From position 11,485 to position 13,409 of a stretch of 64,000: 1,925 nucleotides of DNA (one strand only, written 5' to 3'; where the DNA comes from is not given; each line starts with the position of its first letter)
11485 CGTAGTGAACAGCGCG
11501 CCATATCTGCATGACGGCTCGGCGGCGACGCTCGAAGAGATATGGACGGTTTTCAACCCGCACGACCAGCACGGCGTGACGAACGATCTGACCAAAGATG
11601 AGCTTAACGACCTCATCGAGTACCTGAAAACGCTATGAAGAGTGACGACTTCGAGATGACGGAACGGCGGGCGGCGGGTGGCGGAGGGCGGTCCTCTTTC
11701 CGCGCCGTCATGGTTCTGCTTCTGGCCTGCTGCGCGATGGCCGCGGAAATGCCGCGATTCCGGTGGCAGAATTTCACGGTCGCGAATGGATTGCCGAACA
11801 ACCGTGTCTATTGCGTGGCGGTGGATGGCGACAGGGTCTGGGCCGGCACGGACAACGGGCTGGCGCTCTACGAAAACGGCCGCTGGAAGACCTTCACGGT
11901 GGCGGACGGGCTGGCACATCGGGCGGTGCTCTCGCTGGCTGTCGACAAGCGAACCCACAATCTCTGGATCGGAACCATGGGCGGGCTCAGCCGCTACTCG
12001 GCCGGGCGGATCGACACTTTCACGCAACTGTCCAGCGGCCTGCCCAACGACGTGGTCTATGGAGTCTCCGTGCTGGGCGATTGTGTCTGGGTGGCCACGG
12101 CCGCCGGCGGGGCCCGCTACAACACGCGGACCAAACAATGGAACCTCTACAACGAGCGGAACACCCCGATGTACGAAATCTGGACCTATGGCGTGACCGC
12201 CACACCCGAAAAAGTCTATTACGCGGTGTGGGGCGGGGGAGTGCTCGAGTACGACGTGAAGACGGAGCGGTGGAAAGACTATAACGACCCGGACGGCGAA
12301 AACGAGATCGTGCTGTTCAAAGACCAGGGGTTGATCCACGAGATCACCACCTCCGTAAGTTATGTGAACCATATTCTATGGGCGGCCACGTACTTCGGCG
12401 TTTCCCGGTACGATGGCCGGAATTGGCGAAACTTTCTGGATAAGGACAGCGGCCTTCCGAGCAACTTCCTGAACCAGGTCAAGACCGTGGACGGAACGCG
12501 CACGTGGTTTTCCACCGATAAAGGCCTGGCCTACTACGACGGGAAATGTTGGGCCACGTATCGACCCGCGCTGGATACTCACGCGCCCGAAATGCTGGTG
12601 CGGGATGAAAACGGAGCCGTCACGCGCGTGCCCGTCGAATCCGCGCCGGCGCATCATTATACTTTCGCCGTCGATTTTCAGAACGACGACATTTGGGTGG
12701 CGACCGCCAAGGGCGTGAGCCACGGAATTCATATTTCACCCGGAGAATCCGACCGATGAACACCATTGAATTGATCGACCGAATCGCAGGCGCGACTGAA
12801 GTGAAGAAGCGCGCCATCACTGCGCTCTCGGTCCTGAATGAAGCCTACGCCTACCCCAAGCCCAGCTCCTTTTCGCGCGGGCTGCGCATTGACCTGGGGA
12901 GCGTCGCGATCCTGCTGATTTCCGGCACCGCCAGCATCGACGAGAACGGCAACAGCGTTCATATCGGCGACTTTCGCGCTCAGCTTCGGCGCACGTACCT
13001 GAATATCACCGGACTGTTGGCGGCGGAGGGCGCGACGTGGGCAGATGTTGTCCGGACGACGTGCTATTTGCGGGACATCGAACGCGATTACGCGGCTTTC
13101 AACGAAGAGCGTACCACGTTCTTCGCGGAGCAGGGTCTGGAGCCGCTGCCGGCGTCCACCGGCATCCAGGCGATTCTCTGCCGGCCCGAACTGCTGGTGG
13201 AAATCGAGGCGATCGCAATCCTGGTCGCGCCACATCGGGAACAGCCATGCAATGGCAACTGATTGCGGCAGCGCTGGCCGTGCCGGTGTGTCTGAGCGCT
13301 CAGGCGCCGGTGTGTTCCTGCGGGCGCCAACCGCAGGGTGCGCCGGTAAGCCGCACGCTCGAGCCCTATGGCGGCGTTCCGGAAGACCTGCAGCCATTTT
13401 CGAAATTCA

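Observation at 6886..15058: Six-gene translationally coupled operon of secreted propellers, c-haem proteins, RidA and an amino-acid-type binding protein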

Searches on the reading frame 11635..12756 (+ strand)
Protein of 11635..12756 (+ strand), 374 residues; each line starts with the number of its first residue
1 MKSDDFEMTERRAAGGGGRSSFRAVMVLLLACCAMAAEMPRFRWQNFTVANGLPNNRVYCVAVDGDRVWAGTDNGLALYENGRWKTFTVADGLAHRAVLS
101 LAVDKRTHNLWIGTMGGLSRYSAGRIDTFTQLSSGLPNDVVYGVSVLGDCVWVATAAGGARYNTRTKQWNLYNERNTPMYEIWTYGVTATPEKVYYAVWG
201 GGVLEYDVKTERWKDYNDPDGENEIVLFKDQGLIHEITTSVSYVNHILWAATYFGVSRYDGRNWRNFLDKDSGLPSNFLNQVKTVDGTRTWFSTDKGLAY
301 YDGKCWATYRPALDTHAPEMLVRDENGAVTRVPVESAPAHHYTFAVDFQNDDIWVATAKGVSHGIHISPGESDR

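Call 5: search_protein_families(library=pfam, proteins=[window:11635-12756:+], max_evalue=0.01)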
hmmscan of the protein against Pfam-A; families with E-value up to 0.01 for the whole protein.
window:11635-12756:+ (374 aa): 2 families
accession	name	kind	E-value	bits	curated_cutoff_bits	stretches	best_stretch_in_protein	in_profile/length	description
PF07494.17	Reg_prop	-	9.3e-11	41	20.4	1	52-74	1-24/24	Two component regulator propeller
PF10983.13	DUF2793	-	3.7e-06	27.2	27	1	58-94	33-69/87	Protein of unknown function (DUF2793)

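Call 6: search_protein_families(library=ncbifam, proteins=[window:11635-12756:+], max_evalue=0.01)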
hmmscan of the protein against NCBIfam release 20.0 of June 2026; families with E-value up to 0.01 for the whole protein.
window:11635-12756:+ (374 aa): 3 families
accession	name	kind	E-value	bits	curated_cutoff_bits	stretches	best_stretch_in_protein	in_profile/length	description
NF052228.1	T9SS_PorZ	equivalog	3e-08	32.6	260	0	260-305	617-663/757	type IX secretion system anionic LPS delivery protein PorZ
NF045728.1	glycosyl_F510_1955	equivalog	0.00019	20.8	175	0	58-87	7-38/246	F510_1955 family glycosylhydrolase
TIGR03421.1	FeS_CyaY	equivalog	0.00048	20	53.25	0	151-181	59-88/104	iron donor protein CyaY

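Call 60: search_solved_structures(query=window:11635-12756:+, max_evalue=0.1, show_alignments=0)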
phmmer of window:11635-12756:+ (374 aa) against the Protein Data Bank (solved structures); distinct sequences matched with E-value up to 0.1: 2.
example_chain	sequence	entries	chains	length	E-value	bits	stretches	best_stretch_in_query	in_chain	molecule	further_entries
4a2l_A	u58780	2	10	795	3.3e-26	95.5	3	45-173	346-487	TWO-COMPONENT SYSTEM SENSOR HISTIDINE KINASE/RESPONSE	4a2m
3v9f_A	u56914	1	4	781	1.2e-16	64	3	52-221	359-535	Two-component system sensor histidine kinase/response regulator, hybrid (One-component sys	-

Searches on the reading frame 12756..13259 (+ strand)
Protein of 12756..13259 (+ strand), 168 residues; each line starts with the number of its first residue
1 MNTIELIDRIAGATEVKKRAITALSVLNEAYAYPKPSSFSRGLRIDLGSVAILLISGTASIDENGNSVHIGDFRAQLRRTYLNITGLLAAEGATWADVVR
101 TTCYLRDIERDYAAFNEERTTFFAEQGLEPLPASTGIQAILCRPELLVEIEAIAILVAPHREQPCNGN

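Call 5: search_protein_families(library=pfam, proteins=[window:12756-13259:+], max_evalue=0.01)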
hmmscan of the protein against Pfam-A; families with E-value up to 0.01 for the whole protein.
window:12756-13259:+ (168 aa): 1 family
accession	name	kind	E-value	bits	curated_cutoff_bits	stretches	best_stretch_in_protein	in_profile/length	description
PF01042.26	Ribonuc_L-PSP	-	2.6e-18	66.6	27.3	1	51-155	19-120/121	Endoribonuclease L-PSP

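Call 6: search_protein_families(library=ncbifam, proteins=[window:12756-13259:+], max_evalue=0.01)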
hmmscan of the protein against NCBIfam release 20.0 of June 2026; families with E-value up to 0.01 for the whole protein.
window:12756-13259:+ (168 aa): 4 families
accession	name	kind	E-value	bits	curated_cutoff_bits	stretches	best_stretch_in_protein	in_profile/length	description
TIGR03610.1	RutC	equivalog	1.7e-14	54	169.1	1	51-155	26-125/127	pyrimidine utilization protein C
TIGR00004.1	TIGR00004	subfamily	3.9e-12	46.4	106.25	1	51-155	24-124/125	Rid family detoxifying hydrolase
TIGR04444.1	chori_FkbO_Hyg5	subfamily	4.5e-07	29.5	325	1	33-153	187-310/311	FkbO/Hyg5 family chorismatase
NF008490.0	PRK11401.1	equivalog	1.1e-06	28.6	222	1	45-155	21-126/129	enamine/imine deaminase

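Call 57: search_solved_structures(query=window:12756-13259:+, max_evalue=0.001, show_alignments=3)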
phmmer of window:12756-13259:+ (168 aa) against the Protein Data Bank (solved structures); distinct sequences matched with E-value up to 0.001: 34.
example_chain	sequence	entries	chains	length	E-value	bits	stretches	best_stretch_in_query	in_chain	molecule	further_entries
2dyy_A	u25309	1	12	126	1.1e-10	44.7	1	51-154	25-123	UPF0076 protein PH0854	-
1j7h_A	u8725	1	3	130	1.3e-10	44.5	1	45-155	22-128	HYPOTHETICAL PROTEIN HI0719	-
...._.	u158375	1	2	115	8.2e-10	41.9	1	71-154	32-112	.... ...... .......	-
9bjv_A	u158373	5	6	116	8.3e-10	41.9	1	71-154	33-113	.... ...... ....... PA5083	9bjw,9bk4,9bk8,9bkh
3v4d_A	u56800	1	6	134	3.4e-09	39.9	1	51-155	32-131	Aminoacrylate peracid reductase RutC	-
3vcz_A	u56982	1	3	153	5.6e-09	39.2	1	45-155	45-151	Endoribonuclease L-PSP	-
5v4f_A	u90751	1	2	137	9.5e-09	38.5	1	26-156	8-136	Putative translational inhibitor protein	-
1qu9_A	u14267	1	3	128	1.6e-08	37.7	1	45-155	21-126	YJGF PROTEIN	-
2csl_A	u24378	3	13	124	2.7e-08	37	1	52-154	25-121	protein translation initiation inhibitor | translation initiation inhibitor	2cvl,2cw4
6tcd_A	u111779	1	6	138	2.8e-08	36.9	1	52-156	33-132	Ribonuclease UK114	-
8v8r_A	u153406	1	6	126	1.4e-07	34.6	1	55-155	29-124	Enamine/imine deaminase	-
6tcc_A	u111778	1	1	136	2.4e-07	33.9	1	52-156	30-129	ribonuclease UK114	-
3l7q_A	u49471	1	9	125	4.6e-07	33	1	53-156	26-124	Putative translation initiation inhibitor, aldR regulator-like protein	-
9bk1_A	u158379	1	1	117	6.1e-07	32.6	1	71-156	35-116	L-PSP family protein PSPTO_0102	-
1xrg_A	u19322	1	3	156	1.2e-06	31.6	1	52-155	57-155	Putative translation initiation inhibitor, yjgF family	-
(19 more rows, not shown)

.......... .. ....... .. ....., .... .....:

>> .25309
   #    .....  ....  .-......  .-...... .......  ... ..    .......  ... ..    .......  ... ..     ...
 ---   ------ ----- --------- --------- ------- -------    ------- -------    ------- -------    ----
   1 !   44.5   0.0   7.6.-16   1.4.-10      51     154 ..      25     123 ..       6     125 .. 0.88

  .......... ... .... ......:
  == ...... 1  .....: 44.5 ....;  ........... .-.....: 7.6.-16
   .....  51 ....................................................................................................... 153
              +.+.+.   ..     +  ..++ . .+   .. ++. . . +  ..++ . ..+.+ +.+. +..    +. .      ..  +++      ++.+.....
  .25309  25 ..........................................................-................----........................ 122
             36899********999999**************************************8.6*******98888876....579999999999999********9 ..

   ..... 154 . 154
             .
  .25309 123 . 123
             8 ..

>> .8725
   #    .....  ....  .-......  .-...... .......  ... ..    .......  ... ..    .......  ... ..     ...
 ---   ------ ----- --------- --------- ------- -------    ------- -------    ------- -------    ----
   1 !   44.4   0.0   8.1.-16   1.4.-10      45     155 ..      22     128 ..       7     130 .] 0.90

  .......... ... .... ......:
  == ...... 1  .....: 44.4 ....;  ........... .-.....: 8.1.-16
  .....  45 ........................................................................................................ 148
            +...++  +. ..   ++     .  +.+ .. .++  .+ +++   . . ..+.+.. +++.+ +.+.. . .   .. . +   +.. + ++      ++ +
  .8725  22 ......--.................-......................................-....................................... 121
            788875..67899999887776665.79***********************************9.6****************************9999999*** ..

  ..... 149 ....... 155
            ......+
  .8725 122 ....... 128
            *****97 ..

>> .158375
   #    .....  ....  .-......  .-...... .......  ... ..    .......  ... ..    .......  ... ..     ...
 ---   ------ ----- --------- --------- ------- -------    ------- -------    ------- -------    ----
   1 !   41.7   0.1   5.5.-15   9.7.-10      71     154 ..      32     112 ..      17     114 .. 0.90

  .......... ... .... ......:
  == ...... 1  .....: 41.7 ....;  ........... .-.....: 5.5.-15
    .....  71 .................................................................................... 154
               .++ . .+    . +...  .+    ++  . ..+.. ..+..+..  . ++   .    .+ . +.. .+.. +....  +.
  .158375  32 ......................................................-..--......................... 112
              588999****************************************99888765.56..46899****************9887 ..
